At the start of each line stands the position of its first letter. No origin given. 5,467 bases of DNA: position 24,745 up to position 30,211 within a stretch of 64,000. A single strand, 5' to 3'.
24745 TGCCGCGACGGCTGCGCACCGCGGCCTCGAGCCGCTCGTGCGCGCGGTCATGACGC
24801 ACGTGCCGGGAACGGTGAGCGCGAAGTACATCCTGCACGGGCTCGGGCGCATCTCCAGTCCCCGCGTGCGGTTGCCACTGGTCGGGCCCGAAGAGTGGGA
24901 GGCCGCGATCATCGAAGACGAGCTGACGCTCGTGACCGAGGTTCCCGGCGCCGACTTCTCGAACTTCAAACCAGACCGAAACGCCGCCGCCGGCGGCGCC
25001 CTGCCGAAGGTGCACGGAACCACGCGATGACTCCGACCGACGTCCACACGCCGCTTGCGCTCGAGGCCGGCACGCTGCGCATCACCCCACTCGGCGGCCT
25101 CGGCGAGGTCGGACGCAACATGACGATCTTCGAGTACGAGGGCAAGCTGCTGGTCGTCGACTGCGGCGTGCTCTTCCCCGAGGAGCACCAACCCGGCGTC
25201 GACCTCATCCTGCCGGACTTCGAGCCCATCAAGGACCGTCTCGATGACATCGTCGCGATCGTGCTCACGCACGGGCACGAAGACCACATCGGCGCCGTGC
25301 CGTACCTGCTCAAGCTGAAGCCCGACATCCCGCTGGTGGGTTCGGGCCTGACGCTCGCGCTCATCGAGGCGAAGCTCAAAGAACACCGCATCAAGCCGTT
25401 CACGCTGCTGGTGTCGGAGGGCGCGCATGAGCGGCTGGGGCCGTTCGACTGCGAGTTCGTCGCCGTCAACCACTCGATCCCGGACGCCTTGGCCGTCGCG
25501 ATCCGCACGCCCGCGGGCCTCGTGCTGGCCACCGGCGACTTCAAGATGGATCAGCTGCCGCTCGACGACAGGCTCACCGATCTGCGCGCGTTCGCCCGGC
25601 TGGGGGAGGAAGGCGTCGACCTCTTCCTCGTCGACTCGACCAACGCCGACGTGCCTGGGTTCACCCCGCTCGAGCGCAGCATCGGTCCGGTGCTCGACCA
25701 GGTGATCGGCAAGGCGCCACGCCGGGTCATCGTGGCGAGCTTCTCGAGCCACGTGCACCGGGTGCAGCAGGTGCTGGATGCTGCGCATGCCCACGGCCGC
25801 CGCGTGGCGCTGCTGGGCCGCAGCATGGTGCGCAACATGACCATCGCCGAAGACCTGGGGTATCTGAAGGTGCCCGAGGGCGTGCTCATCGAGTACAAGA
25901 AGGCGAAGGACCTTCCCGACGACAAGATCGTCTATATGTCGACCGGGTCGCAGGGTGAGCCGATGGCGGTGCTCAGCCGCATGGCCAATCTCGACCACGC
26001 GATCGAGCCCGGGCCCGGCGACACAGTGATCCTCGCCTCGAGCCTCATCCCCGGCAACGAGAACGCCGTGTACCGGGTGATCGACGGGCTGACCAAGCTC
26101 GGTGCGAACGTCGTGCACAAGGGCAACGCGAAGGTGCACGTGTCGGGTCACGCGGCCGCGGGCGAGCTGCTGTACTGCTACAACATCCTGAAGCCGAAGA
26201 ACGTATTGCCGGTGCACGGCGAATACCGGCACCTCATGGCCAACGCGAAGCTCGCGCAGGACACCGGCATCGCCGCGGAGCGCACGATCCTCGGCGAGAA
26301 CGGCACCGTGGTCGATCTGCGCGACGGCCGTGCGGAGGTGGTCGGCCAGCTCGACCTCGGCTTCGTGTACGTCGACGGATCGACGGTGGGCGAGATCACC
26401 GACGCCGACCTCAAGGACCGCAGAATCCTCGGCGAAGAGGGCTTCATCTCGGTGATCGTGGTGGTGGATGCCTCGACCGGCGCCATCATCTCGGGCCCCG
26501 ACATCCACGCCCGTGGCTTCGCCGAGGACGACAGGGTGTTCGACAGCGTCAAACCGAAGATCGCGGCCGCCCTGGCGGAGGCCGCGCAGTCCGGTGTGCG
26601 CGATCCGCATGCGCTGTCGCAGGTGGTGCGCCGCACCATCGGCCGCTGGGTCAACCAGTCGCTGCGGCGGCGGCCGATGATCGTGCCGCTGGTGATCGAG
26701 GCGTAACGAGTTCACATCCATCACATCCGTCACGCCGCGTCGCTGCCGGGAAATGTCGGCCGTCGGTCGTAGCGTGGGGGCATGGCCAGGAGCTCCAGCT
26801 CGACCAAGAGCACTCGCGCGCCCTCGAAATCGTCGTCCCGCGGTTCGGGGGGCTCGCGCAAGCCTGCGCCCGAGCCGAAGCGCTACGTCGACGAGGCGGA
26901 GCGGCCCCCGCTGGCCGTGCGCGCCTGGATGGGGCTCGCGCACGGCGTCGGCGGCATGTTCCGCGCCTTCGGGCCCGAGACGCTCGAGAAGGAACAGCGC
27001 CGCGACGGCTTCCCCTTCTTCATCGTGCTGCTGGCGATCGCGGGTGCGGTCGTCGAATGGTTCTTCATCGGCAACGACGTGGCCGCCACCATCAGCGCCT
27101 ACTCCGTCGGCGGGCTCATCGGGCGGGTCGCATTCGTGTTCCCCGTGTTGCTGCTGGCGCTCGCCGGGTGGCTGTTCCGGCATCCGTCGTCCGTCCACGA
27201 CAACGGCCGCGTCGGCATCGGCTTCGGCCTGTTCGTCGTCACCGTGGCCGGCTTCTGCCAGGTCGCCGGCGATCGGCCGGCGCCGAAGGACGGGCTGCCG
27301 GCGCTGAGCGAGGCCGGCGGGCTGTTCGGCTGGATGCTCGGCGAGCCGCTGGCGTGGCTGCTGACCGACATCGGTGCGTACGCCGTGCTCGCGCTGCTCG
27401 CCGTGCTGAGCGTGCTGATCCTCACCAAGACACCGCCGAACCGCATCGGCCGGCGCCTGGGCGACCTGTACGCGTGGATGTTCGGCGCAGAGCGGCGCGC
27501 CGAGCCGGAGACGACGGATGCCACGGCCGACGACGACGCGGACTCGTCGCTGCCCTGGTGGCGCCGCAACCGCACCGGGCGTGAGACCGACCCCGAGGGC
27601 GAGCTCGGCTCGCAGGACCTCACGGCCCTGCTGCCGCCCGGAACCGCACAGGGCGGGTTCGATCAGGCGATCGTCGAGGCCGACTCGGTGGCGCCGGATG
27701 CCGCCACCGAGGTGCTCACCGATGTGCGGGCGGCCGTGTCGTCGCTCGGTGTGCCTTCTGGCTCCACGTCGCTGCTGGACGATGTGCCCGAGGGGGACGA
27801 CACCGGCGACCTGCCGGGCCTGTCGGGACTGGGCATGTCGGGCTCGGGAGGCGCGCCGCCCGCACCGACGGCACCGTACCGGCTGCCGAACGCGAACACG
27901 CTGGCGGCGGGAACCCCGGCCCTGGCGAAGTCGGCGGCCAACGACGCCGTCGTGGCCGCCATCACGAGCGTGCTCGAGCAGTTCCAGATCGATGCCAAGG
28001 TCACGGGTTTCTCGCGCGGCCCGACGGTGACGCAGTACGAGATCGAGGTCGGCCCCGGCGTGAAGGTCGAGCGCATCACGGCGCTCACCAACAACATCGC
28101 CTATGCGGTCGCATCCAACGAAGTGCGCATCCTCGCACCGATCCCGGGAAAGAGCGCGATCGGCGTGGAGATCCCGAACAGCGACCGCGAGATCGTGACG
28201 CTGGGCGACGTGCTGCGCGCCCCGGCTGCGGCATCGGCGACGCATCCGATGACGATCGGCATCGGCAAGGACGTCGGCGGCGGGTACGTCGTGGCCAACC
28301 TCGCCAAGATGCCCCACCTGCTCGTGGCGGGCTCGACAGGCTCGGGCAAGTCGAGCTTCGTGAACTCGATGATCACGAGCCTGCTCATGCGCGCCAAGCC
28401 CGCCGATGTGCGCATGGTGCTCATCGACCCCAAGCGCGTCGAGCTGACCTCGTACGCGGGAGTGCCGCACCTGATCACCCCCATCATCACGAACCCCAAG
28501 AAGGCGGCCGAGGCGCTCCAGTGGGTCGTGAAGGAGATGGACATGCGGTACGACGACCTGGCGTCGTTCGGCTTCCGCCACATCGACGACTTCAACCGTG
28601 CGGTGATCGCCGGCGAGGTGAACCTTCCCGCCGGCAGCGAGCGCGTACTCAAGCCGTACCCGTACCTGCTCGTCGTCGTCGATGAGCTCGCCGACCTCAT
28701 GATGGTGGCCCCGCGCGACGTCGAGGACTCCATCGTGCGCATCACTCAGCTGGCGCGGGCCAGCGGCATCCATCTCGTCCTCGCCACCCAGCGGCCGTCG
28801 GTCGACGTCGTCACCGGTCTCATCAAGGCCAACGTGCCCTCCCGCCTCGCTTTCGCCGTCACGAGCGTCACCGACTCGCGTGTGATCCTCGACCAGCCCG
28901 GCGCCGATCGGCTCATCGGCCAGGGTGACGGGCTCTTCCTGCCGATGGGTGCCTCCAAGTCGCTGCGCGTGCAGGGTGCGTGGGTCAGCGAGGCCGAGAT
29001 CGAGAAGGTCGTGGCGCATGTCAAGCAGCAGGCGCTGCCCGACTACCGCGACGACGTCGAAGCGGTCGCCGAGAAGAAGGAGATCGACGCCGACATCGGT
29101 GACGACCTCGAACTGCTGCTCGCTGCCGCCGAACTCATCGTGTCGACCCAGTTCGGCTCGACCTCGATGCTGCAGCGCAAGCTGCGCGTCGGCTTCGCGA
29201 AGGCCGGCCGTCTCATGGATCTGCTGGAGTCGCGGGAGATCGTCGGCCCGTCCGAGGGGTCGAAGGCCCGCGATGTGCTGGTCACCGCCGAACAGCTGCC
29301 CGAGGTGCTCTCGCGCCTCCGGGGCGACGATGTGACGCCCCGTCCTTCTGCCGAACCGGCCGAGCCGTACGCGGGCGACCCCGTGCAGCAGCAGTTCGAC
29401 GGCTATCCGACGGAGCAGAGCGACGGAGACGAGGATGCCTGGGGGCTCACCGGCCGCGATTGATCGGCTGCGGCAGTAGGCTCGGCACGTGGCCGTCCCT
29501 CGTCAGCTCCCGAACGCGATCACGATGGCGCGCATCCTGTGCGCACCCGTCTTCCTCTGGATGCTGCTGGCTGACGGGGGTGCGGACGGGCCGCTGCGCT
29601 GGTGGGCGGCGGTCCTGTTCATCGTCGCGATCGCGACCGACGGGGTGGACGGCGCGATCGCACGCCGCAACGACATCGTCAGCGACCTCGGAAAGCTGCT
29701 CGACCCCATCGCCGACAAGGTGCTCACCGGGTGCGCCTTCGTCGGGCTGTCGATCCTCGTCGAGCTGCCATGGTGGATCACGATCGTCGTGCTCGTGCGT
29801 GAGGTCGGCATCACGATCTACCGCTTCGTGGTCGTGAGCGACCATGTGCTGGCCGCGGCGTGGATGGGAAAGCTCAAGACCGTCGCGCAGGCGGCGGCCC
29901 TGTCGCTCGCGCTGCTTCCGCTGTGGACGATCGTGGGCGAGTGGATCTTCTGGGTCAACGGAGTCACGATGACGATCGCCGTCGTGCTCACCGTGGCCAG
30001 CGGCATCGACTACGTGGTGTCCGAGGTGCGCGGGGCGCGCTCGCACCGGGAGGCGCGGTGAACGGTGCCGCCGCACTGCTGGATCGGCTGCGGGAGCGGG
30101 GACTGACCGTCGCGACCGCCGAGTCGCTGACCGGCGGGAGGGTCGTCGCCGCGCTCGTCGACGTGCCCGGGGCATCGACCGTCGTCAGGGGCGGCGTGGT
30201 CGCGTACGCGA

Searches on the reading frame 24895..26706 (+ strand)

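Call 55: search_protein_families(library=pfam, proteins=[window:24895-26706:+], max_evalue=0.00001)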
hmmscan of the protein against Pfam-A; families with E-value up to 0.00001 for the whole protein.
window:24895-26706:+ (603 aa): 5 families
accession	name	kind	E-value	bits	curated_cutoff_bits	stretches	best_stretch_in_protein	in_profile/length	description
PF22505.1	RNase_J_b_CASP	-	7e-46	155.6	27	1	276-399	2-126/126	Ribonuclease J, beta-CASP domain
PF17770.6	RNase_J_C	-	2.7e-23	83.3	23.8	1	506-602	2-101/102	Ribonuclease J C-terminal domain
PF07521.17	RMMBL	-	3.4e-12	46.6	21.6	1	413-459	10-58/63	Zn-dependent metallo-hydrolase RNA specificity domain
PF00753.33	Lactamase_B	-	1.2e-10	42.1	22.7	1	70-164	2-89/196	Metallo-beta-lactamase superfamily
PF12706.13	Lactamase_B_2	-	3e-07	30.7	27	1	108-217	18-144/200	Beta-lactamase superfamily domain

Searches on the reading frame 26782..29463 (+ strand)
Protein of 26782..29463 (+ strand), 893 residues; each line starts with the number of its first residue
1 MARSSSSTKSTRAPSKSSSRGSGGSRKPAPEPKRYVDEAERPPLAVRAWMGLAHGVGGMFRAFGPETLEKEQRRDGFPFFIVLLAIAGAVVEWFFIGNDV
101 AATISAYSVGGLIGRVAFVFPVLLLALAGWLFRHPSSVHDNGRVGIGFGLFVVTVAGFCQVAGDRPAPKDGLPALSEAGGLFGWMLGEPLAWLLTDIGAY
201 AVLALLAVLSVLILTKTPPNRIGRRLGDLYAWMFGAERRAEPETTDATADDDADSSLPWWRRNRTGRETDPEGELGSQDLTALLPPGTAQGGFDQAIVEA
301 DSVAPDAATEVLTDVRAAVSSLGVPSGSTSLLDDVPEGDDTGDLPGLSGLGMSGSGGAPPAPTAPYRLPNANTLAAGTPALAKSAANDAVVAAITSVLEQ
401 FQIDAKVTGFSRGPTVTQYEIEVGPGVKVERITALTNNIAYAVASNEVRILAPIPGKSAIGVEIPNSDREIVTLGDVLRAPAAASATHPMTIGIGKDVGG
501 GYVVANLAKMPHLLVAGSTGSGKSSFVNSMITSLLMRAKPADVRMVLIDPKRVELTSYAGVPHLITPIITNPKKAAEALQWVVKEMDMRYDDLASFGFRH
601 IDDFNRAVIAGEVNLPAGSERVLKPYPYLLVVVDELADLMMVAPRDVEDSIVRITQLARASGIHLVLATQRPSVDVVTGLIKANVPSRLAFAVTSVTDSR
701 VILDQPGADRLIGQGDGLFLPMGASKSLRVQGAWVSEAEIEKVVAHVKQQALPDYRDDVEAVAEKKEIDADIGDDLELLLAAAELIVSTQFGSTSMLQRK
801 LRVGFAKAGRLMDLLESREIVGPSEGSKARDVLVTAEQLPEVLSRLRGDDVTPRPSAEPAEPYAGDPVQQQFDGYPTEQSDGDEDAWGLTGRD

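Call 55: search_protein_families(library=pfam, proteins=[window:26782-29463:+], max_evalue=0.00001)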
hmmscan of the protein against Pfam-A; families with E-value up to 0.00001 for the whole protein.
window:26782-29463:+ (893 aa): 4 families
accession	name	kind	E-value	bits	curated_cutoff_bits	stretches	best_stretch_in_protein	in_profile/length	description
PF01580.24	FtsK_SpoIIIE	-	4.2e-64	216.5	24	1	476-674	4-221/221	FtsK/SpoIIIE family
PF17854.6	FtsK_alpha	-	1.2e-26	93.3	22.9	1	368-466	1-101/101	FtsK alpha domain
PF09397.16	FtsK_gamma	-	3.2e-21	75.3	30.6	1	777-835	5-63/63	Ftsk gamma domain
PF13491.11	FtsK_4TM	-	2.1e-07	31.2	23.1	1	102-221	52-165/171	4TM region of DNA translocase FtsK/SpoIIIE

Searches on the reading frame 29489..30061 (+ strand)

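Call 55: search_protein_families(library=pfam, proteins=[window:29489-30061:+], max_evalue=0.00001)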
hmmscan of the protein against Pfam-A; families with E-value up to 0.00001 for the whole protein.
window:29489-30061:+ (190 aa): 1 family
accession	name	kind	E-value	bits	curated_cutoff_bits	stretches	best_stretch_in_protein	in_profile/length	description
PF01066.26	CDP-OH_P_transf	-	2.1e-43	148.8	22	1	6-167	2-149/152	CDP-alcohol phosphatidyltransferase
